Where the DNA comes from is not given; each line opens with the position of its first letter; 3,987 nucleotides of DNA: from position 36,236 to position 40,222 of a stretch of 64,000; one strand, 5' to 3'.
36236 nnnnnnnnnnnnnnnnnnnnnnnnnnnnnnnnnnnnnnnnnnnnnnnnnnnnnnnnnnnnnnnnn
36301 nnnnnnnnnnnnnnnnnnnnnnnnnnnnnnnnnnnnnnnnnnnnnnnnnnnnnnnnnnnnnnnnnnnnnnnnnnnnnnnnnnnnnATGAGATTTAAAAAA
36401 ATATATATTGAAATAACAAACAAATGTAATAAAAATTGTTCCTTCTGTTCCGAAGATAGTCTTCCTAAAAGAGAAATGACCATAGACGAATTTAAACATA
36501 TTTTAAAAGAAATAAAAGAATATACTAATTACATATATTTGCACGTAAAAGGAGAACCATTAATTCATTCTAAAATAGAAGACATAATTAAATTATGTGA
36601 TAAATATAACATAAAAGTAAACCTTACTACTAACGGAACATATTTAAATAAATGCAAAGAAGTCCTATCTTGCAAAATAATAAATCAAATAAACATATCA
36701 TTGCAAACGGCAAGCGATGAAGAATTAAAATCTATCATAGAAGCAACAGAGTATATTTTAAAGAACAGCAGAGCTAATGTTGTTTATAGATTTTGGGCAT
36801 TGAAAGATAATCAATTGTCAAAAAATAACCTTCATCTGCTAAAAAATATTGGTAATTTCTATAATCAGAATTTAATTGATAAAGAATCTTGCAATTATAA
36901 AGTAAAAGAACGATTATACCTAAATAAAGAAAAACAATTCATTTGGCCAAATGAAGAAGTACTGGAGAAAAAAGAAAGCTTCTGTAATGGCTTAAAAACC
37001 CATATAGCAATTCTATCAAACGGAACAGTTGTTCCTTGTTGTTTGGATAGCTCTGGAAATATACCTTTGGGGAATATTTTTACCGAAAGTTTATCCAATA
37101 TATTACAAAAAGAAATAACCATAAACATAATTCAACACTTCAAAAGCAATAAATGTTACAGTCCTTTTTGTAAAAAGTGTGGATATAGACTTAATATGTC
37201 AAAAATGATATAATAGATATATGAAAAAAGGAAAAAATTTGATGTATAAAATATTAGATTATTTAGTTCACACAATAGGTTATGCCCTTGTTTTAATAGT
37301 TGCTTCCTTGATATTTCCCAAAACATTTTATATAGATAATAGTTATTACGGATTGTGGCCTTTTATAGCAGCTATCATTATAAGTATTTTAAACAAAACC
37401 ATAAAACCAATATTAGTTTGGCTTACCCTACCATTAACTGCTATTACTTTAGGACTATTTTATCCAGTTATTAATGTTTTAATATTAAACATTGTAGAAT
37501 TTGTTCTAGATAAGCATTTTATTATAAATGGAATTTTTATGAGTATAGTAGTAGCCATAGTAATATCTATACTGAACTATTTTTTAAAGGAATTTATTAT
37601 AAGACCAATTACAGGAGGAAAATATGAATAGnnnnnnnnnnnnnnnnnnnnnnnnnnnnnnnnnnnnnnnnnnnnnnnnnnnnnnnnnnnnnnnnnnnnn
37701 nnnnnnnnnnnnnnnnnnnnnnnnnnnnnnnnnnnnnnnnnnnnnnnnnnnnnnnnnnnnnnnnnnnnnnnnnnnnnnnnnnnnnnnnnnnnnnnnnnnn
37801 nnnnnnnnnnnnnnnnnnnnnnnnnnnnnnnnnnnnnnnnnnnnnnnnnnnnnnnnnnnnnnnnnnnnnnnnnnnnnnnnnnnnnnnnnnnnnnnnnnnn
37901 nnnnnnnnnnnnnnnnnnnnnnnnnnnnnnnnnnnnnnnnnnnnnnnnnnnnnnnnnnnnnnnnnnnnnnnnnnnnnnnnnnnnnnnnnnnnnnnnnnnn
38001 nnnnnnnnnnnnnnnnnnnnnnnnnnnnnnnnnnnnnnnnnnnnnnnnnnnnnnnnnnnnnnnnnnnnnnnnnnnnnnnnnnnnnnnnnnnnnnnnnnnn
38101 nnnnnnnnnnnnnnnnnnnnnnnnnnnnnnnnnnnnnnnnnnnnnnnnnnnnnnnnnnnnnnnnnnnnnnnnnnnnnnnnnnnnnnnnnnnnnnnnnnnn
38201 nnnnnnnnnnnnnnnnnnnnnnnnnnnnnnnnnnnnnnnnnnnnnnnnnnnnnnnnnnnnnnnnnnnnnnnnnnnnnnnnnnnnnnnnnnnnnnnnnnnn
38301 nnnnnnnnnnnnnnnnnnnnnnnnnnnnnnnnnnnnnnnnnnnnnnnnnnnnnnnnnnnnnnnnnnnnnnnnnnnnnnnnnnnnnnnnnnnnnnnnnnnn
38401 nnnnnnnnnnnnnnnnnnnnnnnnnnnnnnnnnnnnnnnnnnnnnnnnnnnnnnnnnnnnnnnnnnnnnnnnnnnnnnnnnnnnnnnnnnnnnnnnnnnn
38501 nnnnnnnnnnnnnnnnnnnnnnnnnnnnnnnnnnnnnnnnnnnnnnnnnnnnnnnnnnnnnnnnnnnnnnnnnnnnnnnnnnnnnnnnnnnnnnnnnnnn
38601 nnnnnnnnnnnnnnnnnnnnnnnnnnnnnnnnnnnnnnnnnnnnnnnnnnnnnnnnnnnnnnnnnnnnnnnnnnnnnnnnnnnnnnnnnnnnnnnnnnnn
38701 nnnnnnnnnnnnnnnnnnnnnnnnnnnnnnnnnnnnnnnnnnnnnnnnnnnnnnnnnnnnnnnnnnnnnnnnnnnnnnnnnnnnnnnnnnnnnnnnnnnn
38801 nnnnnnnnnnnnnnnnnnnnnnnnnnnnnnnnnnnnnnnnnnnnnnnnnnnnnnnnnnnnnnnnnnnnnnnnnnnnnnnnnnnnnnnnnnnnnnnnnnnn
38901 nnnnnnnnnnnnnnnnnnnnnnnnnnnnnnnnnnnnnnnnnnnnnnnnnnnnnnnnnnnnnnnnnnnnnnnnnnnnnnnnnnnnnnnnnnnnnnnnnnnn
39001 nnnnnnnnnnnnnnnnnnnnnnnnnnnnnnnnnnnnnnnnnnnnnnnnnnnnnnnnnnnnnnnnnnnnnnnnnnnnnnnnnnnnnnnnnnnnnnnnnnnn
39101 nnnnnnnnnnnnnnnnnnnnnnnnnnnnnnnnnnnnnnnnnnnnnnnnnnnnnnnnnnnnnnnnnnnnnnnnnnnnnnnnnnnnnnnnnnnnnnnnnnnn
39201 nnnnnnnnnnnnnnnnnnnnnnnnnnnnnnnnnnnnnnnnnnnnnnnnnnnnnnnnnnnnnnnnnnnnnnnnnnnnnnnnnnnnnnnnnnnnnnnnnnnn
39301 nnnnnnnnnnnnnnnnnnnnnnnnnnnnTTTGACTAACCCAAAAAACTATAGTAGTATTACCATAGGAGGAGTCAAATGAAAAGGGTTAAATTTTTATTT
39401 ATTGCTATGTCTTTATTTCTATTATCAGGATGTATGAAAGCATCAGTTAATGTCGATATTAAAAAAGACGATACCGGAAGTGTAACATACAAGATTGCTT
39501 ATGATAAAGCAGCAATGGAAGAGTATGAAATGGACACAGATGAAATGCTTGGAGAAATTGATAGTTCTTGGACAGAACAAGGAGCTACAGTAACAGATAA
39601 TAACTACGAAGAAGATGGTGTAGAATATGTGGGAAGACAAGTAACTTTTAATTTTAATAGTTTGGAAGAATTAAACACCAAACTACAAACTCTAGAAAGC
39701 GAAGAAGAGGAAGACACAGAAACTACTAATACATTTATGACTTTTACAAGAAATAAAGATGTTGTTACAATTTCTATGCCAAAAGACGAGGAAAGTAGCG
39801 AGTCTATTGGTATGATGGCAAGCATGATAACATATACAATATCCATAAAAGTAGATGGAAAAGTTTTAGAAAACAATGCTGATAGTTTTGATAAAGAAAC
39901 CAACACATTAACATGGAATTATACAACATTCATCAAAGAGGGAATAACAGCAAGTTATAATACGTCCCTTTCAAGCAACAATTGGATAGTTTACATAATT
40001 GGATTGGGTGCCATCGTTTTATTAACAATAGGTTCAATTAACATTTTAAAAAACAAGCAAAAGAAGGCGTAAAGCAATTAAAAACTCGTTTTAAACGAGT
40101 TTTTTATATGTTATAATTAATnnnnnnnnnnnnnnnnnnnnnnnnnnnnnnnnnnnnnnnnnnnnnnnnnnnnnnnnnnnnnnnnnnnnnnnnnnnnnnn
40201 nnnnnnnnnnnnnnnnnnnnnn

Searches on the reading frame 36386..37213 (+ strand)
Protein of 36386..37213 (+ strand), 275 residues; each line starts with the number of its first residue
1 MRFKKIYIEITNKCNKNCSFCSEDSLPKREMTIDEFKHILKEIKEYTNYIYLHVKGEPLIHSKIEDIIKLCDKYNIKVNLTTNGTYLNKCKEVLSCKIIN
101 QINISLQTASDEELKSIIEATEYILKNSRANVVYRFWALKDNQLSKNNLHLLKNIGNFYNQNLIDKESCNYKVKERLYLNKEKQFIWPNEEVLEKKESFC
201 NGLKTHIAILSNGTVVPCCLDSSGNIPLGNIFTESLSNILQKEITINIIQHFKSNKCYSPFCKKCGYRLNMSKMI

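Call 85: search_protein_families(library=pfam, proteins=[window:36386-37213:+], max_evalue=0.001)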
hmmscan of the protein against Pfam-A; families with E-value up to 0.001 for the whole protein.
window:36386-37213:+ (275 aa): 2 families
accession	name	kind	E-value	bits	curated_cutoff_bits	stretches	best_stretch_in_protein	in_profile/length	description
PF04055.27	Radical_SAM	-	5.9e-17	62.8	29.5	1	8-118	1-120/166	Radical SAM superfamily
PF13186.11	SPASM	-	6.9e-12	45.9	21.5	1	200-265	1-66/67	Iron-sulfur cluster-binding domain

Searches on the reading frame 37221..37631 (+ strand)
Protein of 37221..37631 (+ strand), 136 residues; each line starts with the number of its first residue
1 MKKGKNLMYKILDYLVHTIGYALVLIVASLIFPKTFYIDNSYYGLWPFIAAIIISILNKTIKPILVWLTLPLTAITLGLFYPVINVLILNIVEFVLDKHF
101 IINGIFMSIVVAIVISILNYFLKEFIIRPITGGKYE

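Call 85: search_protein_families(library=pfam, proteins=[window:37221-37631:+], max_evalue=0.001)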
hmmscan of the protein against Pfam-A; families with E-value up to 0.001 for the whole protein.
window:37221-37631:+ (136 aa): 1 family
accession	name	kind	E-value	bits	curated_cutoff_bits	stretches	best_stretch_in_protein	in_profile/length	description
PF04020.18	Phage_holin_4_2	-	2.9e-19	70.1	28.8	1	14-121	3-105/105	Mycobacterial 4 TMS phage holin, superfamily IV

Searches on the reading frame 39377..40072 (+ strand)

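Call 84: search_protein_families(library=pfam, proteins=[window:39377-40072:+], max_evalue=0.001)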
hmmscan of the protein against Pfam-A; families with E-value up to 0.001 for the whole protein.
window:39377-40072:+ (231 aa): 1 family
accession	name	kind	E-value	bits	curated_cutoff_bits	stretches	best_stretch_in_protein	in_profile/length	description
PF21946.1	LppM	-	1.7e-11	45.1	27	1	22-192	2-149/153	LppM domain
